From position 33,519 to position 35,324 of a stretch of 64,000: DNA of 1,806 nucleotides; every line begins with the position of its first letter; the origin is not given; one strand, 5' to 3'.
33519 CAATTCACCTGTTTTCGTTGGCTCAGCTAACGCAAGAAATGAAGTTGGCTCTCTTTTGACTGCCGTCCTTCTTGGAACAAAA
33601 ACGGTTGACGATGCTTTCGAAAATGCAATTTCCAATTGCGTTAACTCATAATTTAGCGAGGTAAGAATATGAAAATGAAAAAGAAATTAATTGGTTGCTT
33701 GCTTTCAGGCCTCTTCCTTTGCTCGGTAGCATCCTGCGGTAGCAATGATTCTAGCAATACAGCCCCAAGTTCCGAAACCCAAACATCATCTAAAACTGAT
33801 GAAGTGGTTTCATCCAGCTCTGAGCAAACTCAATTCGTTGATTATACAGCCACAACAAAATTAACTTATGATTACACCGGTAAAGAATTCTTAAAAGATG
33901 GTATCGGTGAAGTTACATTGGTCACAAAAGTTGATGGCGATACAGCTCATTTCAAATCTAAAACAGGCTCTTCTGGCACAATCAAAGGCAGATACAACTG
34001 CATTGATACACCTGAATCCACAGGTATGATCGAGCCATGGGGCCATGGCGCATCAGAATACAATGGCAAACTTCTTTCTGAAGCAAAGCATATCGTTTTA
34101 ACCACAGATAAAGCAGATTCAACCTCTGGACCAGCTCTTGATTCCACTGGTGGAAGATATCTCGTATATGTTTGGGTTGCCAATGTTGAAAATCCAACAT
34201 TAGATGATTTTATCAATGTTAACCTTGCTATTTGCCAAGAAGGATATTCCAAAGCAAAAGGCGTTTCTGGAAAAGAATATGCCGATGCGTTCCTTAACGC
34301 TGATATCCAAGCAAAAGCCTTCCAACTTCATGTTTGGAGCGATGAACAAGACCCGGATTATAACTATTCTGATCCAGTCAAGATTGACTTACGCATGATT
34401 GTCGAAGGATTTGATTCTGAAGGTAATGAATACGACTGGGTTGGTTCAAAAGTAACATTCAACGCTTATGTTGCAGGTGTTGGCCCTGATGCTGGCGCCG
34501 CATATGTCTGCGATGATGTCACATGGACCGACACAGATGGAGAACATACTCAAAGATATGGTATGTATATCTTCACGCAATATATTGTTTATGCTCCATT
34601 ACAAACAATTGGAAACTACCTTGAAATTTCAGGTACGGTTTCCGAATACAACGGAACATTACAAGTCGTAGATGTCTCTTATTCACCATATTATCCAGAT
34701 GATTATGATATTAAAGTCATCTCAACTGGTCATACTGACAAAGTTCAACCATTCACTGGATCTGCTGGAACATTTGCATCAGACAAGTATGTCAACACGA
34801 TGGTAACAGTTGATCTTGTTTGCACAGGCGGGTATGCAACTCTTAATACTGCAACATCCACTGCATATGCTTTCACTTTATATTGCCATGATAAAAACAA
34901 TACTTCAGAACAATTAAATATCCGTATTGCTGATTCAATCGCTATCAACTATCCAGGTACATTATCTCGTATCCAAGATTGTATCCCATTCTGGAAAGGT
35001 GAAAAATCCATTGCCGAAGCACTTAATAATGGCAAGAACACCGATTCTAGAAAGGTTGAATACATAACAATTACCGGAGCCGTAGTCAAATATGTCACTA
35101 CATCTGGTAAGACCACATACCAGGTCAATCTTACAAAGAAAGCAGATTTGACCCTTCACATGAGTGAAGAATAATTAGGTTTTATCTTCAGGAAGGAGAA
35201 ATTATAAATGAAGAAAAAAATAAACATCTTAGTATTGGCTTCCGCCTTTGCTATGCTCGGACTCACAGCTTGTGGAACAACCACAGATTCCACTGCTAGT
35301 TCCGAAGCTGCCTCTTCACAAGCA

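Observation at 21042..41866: A 21-kb surface island that looks built to capture, cut and import extracellular DNA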

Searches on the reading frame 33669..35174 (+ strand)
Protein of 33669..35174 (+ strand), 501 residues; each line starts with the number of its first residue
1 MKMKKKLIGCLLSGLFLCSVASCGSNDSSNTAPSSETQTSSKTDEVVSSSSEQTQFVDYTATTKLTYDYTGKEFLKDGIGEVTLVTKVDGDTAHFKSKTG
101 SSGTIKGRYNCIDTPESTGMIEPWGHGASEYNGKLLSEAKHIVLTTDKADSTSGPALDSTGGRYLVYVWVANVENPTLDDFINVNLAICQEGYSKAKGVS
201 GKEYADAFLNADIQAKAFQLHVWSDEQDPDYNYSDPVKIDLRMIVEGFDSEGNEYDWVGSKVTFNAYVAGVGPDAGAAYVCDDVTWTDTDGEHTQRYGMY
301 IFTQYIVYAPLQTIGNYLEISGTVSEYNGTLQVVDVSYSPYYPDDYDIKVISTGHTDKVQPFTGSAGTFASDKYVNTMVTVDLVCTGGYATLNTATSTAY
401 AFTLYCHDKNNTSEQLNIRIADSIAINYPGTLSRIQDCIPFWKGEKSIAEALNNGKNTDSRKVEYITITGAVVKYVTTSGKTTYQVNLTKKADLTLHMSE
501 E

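Call 5: search_protein_families(library=pfam, proteins=[window:33669-35174:+], max_evalue=0.01)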
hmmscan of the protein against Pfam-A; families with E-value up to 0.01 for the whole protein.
window:33669-35174:+ (501 aa): 1 family
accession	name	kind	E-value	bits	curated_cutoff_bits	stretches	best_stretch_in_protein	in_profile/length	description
PF00565.23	SNase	-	1.2e-09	39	21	1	108-225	3-107/107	Staphylococcal nuclease homologue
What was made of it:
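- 33669..35174 (+): SNaseOB: lipoprotein nuclease with an SNase domain (about 79-225) followed by two OB folds (about 261-334 and 378-488). Pfam SNase scores 39 bits (call 5).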

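Call 10: search_protein_families(library=ncbifam, proteins=[window:33669-35174:+], max_evalue=0.01)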
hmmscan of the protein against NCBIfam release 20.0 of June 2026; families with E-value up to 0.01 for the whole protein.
window:33669-35174:+ (501 aa): 2 families
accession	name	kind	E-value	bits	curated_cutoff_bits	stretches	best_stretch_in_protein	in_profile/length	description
NF047694.1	TnucaseNucIStaph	equivalog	1.7e-09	37.4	250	1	80-224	45-175/175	thermonuclease NucI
NF047969.1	CaNuclEcnA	equivalog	2.3e-06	27.7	180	1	121-224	62-149/151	calcium-activated nuclease EcnA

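Call 11: find_homologous_proteins(query=window:33669-35174:+)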
Query window:33669-35174:+ (501 aa): 119 proteins with E <= 0.001 among 8000 candidates.
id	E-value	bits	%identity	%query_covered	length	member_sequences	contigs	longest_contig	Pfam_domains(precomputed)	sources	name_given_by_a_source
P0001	0.0e+0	1110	97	100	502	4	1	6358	PF00565.24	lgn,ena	-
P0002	1.5e-289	979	85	100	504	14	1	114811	PF00565.24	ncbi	-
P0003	6.9e-283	957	82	100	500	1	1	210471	PF00565.24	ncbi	-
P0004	3.5e-274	928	82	100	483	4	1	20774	PF00565.24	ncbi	-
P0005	6.7e-273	924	82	100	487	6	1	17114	PF00565.24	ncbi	-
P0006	2.0e-256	870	77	100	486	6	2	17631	PF00565.24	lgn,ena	-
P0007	2.5e-252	856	76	100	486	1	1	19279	PF00565.24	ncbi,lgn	-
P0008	1.5e-247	840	76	100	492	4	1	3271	PF00565.24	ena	-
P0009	7.1e-246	835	72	100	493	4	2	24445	PF00565.24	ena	-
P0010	2.1e-245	833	72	100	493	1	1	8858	PF00565.24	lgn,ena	-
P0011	1.8e-242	824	72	100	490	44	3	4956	PF00565.24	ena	-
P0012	9.0e-228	775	70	99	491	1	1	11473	PF00565.24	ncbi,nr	ncbi:MAG: thermonuclease family protein [Bacilli bacterium]|nr:thermonuclease family protein [Bacill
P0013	1.9e-217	741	66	100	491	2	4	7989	PF00565.24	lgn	-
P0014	2.9e-217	740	68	99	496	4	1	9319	PF00565.24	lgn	-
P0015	7.6e-217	739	67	99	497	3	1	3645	PF00565.24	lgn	-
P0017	1.5e-143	497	55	89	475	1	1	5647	PF00565.24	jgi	jgi:endonuclease YncB( thermonuclease family)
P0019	7.1e-140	485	49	99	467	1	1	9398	PF00565.24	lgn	-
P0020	7.4e-140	485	53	88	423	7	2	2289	PF00565.24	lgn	-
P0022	1.8e-138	481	51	89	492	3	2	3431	PF00565.24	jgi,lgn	jgi:endonuclease YncB( thermonuclease family)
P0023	2.0e-135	470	52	88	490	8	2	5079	PF00565.24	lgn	-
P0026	3.0e-131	457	49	92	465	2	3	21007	PF00565.24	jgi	jgi:endonuclease YncB( thermonuclease family)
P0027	2.6e-129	450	49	88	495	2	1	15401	PF00565.24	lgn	-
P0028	4.0e-127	443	51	89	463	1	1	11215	PF00565.24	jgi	jgi:endonuclease YncB( thermonuclease family)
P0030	1.2e-117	412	50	88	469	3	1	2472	PF00565.24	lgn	-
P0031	1.5e-117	412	50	88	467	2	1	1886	PF00565.24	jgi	jgi:Micrococcal nuclease (thermonuclease) homologs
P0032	1.1e-114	402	46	89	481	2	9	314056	PF00565.24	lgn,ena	-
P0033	1.5e-113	398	45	94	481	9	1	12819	PF00565.24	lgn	-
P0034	5.8e-113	396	45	95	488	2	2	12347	PF00565.24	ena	-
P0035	8.6e-113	396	43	98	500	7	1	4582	PF00565.24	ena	-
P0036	4.6e-111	390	49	85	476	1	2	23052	PF00565.24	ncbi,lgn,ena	-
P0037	3.4e-110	387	49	85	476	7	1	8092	PF00565.24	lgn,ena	-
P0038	4.2e-110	387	45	99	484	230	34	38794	PF00565.24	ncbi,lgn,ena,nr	ncbi:thermonuclease family protein [bacterium]|nr:thermonuclease family protein [bacterium]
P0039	7.4e-110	386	45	99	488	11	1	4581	PF00565.24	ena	-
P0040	8.1e-110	386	45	99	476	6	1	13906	PF00565.24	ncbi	-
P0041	1.6e-109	385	46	88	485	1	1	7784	PF00565.24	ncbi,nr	ncbi:MAG: thermonuclease family protein [Bacilli bacterium]|nr:thermonuclease family protein [Bacill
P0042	8.2e-109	383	44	99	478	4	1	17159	PF00565.24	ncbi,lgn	-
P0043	1.2e-108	382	47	85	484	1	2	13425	PF00565.24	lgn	-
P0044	9.5e-105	369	43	99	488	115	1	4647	PF00565.24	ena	-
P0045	4.5e-102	360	43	99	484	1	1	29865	PF00565.24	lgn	-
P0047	2.2e-98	348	72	41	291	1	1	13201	PF00565.24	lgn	-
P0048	4.2e-89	318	40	99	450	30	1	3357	PF00565.24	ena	-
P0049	9.8e-81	290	52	55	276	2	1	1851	PF00565.24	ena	-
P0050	8.0e-68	248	42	73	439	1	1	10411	PF00565.24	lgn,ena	-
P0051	1.2e-66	244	40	83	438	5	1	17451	PF00565.24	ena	-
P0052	2.5e-65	239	33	99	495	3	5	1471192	PF00565.24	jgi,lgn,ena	jgi:endonuclease YncB( thermonuclease family)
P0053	3.4e-64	236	36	99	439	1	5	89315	PF00565.24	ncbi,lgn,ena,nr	ncbi:MAG: thermonuclease family protein [Bacilli bacterium]|nr:thermonuclease family protein [Bacill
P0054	5.5e-62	228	39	71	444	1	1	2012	PF00565.24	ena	-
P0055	5.8e-62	228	37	75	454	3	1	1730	PF00565.24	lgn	-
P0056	1.6e-60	224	38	76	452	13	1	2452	PF00565.24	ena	-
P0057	2.3e-55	206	37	74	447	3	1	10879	PF00565.24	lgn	-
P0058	1.9e-53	200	37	78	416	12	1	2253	PF00565.24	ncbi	-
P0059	2.3e-53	200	33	88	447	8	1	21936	PF00565.24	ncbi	-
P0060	4.1e-46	176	39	66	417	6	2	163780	PF18942.6,PF00565.24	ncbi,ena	-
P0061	5.5e-44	169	41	57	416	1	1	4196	PF18942.6,PF00565.24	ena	-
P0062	7.2e-43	165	40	57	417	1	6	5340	PF18942.6,PF00565.24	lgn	-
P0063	1.9e-42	164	37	68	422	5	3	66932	PF18942.6,PF00565.24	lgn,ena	-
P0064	4.5e-41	159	32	89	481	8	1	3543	PF00565.24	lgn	-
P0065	3.1e-38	150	36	54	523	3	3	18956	PF00565.24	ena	-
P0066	7.1e-38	149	36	55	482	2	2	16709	PF00565.24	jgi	jgi:endonuclease YncB( thermonuclease family)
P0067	3.1e-35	140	34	71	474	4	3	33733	PF01336.32,PF00565.24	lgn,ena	-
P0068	3.1e-35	140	35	56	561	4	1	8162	PF00565.24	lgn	-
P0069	2.8e-34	137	32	76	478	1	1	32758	PF01336.32,PF00565.24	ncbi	-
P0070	6.1e-34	136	38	51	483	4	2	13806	PF00565.24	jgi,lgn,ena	-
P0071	2.6e-33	134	35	68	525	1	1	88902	PF01336.32,PF00565.24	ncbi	-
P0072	4.8e-33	133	32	74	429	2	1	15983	PF00565.24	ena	-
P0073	9.1e-33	132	35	60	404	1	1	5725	PF00565.24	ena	-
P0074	2.3e-32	131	32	76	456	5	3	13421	PF00565.24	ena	-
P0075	9.7e-32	129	32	75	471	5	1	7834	PF00565.24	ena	-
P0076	1.4e-31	128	32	71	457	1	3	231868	PF00565.24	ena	-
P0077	3.0e-31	127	32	76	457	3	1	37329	PF00565.24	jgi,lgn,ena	-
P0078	3.3e-31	127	33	71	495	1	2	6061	PF00565.24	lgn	-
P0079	4.9e-31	126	32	71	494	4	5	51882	PF01336.32,PF00565.24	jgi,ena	-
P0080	5.7e-31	126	34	59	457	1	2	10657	PF00565.24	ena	-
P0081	8.9e-31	125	32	73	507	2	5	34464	PF09479.17,PF00565.24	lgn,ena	-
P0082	9.4e-31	125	32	68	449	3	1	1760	PF00565.24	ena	-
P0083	1.3e-30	125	32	71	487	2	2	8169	PF00565.24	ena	-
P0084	1.5e-30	125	33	72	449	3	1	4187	PF00565.24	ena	-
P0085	1.5e-30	125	34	70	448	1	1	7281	PF00565.24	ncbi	-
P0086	2.0e-30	124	33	59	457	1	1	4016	PF00565.24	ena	-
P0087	2.0e-30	124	33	59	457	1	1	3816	PF00565.24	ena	-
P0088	2.0e-30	124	33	66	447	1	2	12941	PF00565.24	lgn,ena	-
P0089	2.6e-30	124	30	86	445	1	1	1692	PF00565.24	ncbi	-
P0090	2.8e-30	124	35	60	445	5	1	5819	PF00565.24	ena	-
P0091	5.5e-30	123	31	70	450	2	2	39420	PF00565.24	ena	-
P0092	7.7e-30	122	31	74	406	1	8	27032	PF00565.24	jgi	jgi:endonuclease YncB( thermonuclease family)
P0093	8.0e-30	122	31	74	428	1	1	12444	PF00565.24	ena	-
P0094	9.2e-30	122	31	74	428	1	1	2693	PF00565.24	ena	-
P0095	1.1e-29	122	31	74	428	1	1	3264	PF00565.24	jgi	-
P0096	1.1e-29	122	33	73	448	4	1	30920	PF00565.24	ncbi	-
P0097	1.6e-29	121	38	50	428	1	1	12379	PF00565.24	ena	-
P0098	1.7e-29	121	31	74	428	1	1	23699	PF00565.24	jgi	-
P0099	2.2e-29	121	32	74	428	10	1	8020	PF00565.24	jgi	jgi:micrococcal nuclease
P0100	3.0e-29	120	33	67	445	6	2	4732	PF00565.24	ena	-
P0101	3.1e-29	120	31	74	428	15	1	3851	PF00565.24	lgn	-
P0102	3.4e-29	120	32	72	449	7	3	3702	PF00565.24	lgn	-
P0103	9.6e-29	119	33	70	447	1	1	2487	PF00565.24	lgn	-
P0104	9.6e-29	119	33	71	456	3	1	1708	PF00565.24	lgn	-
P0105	1.3e-28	118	32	72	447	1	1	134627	PF00565.24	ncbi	-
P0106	1.6e-28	118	36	49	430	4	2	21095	PF00565.24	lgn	-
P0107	4.9e-28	116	28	98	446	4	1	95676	PF00565.24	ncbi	-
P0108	6.5e-28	116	34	60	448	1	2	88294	PF00565.24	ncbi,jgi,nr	ncbi:MAG: hypothetical protein E7648_00035 [Ruminococcaceae bacterium]|nr:hypothetical protein [Osci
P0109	7.7e-28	116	31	68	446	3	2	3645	PF00565.24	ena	-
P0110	1.4e-27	115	34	71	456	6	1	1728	PF00565.24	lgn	-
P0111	1.8e-27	114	33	66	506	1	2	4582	PF01336.32,PF00565.24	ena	-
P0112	4.2e-27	113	33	61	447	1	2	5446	PF00565.24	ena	-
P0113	4.9e-27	113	32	65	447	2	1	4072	PF00565.24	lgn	-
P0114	8.1e-27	112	30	74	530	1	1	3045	PF09479.17,PF00565.24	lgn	-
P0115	3.2e-25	107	34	60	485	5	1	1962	PF18942.6,PF00565.24,PF20578.5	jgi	jgi:micrococcal nuclease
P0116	5.1e-25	106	34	47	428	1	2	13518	PF00565.24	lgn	-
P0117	5.5e-25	106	34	47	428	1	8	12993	PF00565.24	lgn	-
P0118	5.6e-25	106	34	47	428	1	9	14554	PF00565.24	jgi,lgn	jgi:endonuclease YncB( thermonuclease family)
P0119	8.1e-22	96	32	57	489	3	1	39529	PF00565.24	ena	-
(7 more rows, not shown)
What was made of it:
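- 33669..35174 (+): Homologues carry PF01336 (call 11).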

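Call 13: find_related_loci(query=A1, collection=genome_contigs, flank=10000)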
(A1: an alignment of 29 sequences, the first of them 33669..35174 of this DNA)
Query A1 (501 aa) in genome_contigs; peptide patterns used: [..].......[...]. (x = any residue, [..] = any of these).
599 stretches matched a pattern (row limit reached: there are more); 592 encode a relative of the query (tblastn E <= 1e-3); the best 80 are kept; 80 distinct loci.
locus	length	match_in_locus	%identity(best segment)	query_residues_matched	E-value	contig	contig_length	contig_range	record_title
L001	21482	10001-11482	85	7-501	0e+0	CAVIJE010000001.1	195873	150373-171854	Sodaliphilus sp. isolate H07676-L1_cleanbin_000035 genome assembly, contig: Spades_H07676-L1_contig_12, whole genome sho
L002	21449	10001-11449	82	1-501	0e+0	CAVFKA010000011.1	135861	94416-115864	bacterium isolate H07627-L1_cleanbin_000022 genome assembly, contig: Spades_H07627-L1_contig_31, whole genome shotgun se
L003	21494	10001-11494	84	7-501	0e+0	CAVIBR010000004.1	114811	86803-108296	Bacteroides uniformis isolate H07682-L1_cleanbin_000028 genome assembly, contig: Spades_H07682-L1_contig_54, whole genom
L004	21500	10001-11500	82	1-501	0e+0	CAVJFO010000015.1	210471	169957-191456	Hallerella sp. isolate G02630-L1_cleanbin_000024 genome assembly, contig: Spades_G02630-L1_contig_12, whole genome shotg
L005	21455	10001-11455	78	1-501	0e+0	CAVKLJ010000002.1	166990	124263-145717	Lachnospiraceae bacterium isolate H07689-L1_cleanbin_000018 genome assembly, contig: Spades_H07689-L1_contig_10, whole g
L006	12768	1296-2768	78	7-501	0e+0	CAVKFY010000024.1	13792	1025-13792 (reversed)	Alistipes communis isolate H07683-L1_cleanbin_000069 genome assembly, contig: Spades_H07683-L1_contig_3736, whole genome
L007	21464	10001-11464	77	1-499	0e+0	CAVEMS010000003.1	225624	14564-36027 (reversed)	bacterium isolate H07633-L1_cleanbin_000019 genome assembly, contig: Spades_H07633-L1_contig_7, whole genome shotgun seq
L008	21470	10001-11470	73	3-501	0e+0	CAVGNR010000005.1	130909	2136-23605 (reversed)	Escherichia coli isolate H07629-L1_cleanbin_000009 genome assembly, contig: Spades_H07629-L1_contig_46, whole genome sho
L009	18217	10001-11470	72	3-501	0e+0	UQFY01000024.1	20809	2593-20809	uncultured Mollicutes bacterium isolate UMGS237 genome assembly, contig: NODE_685_length_20809_cov_6.558591, whole genom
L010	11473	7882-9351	70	5-501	0e+0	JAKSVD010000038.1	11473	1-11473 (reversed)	MAG: Bacilli bacterium isolate Horse_feces350 MAG350_38, whole genome shotgun sequence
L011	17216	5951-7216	52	54-496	7e-139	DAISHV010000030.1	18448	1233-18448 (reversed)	MAG TPA_asm: Bacillota bacterium isolate CTOTU1930 NODE_1003_length_18448_cov_7.607786, whole genome shotgun sequence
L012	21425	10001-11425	45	3-496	5e-120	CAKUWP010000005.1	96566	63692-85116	MAG: uncultured Bacilli bacterium isolate REFINED_METABAT215_TOP10_CONTIGS_1500_ASSEMBLY_K77_MERGED__Nepal_MoBio_Fiber-H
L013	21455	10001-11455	45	3-496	5e-117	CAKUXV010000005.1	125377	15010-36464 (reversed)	MAG: uncultured Bacilli bacterium isolate REFINED_METABAT215_TOP10_CONTIGS_1500_ASSEMBLY_K77_MERGED__Hadza_MoBio_hadza-I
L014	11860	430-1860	44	1-496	4e-109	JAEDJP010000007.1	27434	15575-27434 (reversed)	MAG: Bacilli bacterium isolate MAG191 NODE_1654_length_27434_cov_5.359728, whole genome shotgun sequence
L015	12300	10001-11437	43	3-496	3e-107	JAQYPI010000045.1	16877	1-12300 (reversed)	MAG: Bacillales bacterium isolate SUG2074 k141_436080, whole genome shotgun sequence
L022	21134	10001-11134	36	57-438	2e-61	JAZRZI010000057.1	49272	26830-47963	MAG: Bacilli bacterium isolate T1900044948_TA20190001.MAGScoT_cleanbin_000043 SGB_3510_k141_149545, whole genome shotgun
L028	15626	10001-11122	34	53-437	2e-56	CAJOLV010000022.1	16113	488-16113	uncultured Bacilli bacterium isolate Reindeer_2_mag_128 genome assembly, contig: scaffold_3710, whole genome shotgun seq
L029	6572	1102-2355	33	59-497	3e-56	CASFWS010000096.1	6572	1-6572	uncultured Firmicutes bacterium isolate B51_L2_308308_idba_bin.44 genome assembly, contig: B51_L2_308308_idba_bin.44.fa_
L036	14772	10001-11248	34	23-405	3e-49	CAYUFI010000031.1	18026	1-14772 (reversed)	MAG TPA_asm: uncultured Clostridiaceae bacterium isolate binchicken_co353_744 genome assembly, contig: NODE_6313_length_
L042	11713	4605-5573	34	3-340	3e-44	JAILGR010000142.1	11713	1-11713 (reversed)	MAG: Acholeplasmatales bacterium isolate RUI103 k141_16263742_flag=0_multi=8.2076_len=11713, whole genome shotgun sequen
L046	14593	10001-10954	35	2-355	7e-42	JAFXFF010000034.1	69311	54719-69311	MAG: Clostridia bacterium isolate RGIG6361 Sheep_Rectum-4__c655891, whole genome shotgun sequence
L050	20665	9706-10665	31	3-354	1e-41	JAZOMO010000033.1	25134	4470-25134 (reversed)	MAG: Candidatus Scatosoma sp. isolate T1900045647_YK20190341.MAGScoT_cleanbin_000010 SGB_8175_k141_161000, whole genome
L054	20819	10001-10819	38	58-340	3e-41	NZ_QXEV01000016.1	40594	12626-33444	Anaeroplasma bactoclasticum strain ATCC 27112 EI71DRAFT_scaffold00016.16, whole genome shotgun sequence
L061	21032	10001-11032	33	1-384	4e-40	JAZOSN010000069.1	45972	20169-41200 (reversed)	MAG: Eubacteriales bacterium isolate T1900045543_YK20190237.MAGScoT_cleanbin_000030 SGB_7835_k141_1936748, whole genome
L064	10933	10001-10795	36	3-305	3e-40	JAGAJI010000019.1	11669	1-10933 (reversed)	MAG: Clostridia bacterium isolate RGIG8495 Water_deer_Cecum-1__c86394, whole genome shotgun sequence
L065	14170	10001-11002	34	1-373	5e-40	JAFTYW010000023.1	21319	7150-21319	MAG: Oscillospiraceae bacterium isolate RGIG4275 Roe_deer_Colon.Co__c1014197, whole genome shotgun sequence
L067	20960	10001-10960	34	1-355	5e-40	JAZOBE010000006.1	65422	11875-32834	MAG: Eubacteriales bacterium isolate T1900044759_TS20190225.MAGScoT_cleanbin_000006 SGB_2338_k141_1184205, whole genome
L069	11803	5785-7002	33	3-419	8e-40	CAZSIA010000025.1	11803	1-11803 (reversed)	MAG TPA_asm: uncultured Anaeroplasmataceae bacterium isolate SRP315200_co1_661 genome assembly, contig: NODE_11809_lengt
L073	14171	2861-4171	29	5-496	1e-39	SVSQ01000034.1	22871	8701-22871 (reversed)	MAG: Oscillospiraceae bacterium isolate SIG673 NODE_43100_length_22871_cov_1.829581, whole genome shotgun sequence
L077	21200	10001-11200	30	3-419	4e-39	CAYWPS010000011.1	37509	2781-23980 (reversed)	MAG TPA_asm: uncultured Ruminococcus sp. isolate SRP315200_co1_780 genome assembly, contig: NODE_1379_length_37509_cov_2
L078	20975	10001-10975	31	1-345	3e-39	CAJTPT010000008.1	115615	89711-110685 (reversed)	MAG TPA_asm: uncultured Christensenella sp. isolate MGBC105282 genome assembly, contig: MGBC105282.8, whole genome shotg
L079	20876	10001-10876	35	81-384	4e-39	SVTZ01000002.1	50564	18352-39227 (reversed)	MAG: Oscillospiraceae bacterium isolate SIG708 NODE_15655_length_50564_cov_1.672304, whole genome shotgun sequence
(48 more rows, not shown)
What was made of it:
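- The loci span Bacilli MAGs, Acholeplasmatales, Anaeroplasma bactoclasticum ATCC 27112 and many Clostridia MAGs (call 13).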

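Call 26: search_solved_structures(query=A1, max_evalue=0.1)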
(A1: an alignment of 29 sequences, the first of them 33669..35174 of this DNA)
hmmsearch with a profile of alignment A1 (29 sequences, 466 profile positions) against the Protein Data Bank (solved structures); distinct sequences matched with E-value up to 0.1: 284 (the best 60 are shown).
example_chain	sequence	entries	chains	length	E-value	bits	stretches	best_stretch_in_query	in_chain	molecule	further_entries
2rks_A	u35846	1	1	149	1.4e-17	66.7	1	75-219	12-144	Thermonuclease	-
4k5x_A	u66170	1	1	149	1.4e-17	66.7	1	75-219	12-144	Thermonuclease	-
1ey7_A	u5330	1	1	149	1.5e-17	66.7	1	75-219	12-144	STAPHYLOCOCCAL NUCLEASE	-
1ey8_A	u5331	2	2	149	1.6e-17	66.5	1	75-219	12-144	STAPHYLOCOCCAL NUCLEASE | Thermonuclease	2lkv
2f0s_A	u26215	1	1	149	1.6e-17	66.5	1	75-219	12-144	Staphylococcal nuclease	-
3d6c_A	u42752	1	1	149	1.7e-17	66.5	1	75-219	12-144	Thermonuclease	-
4kta_A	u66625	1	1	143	2e-17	66.2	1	75-219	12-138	Thermonuclease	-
3pmf_A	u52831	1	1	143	2.2e-17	66.1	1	75-219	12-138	Thermonuclease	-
6xsc_A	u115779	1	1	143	2.6e-17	65.9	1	75-219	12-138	Thermonuclease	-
3mhb_A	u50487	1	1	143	2.8e-17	65.7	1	75-219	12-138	Thermonuclease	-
2f0h_A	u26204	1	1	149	3e-17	65.6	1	75-219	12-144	Staphylococcal nuclease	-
3mvv_A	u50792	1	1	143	4.5e-17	65.1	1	75-219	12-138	Thermonuclease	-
1syb_A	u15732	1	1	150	4.5e-17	65.1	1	75-219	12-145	STAPHYLOCOCCAL NUCLEASE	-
1sye_A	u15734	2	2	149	4.5e-17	65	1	75-219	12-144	STAPHYLOCOCCAL NUCLEASE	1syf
1f2y_A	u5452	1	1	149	4.7e-17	65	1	75-219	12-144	STAPHYLOCOCCAL NUCLEASE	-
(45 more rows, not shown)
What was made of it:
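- On Staphylococcal nuclease family (PF00565): The profile matches PDB SNase at E 1.4e-17 (call 26).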
